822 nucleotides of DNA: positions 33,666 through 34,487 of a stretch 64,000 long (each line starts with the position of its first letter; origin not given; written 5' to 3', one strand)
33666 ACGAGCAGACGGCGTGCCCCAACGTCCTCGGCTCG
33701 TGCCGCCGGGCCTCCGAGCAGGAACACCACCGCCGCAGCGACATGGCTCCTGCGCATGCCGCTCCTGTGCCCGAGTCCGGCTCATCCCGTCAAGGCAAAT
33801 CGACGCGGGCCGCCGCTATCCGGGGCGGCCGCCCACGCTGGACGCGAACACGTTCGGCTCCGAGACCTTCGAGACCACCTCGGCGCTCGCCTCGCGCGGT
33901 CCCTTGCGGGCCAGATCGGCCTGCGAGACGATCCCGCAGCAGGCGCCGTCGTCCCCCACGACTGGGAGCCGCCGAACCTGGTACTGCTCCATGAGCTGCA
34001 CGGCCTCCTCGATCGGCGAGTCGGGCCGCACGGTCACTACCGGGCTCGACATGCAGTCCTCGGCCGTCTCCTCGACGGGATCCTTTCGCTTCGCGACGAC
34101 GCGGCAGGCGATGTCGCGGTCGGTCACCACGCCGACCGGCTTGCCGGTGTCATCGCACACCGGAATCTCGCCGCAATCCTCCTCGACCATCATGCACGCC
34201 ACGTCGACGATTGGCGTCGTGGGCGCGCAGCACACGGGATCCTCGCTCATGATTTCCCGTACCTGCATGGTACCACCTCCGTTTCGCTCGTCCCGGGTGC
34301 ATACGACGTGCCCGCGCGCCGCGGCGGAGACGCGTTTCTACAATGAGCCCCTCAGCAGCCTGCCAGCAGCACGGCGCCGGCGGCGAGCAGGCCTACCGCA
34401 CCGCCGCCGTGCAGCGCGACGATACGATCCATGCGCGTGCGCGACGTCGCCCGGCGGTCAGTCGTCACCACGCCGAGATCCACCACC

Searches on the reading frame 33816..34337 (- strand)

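Call 48: search_protein_families(library=pfam, proteins=[window:33816-34337:-], max_evalue=0.001)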
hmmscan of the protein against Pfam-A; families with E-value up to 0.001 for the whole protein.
window:33816-34337:- (173 aa): 1 family
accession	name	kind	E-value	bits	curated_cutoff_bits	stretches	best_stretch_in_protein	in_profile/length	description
PF00571.33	CBS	-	2.7e-35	120.9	24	2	93-144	2-53/57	CBS domain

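Call 104: search_protein_families(library=phrogs, proteins=[window:33816-34337:-], max_evalue=0.001)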
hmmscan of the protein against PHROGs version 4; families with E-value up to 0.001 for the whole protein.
window:33816-34337:- (173 aa): 1 family
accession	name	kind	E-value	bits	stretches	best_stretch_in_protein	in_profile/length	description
phrog_31898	-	unknown function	0.00022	22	1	36-146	218-328/330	-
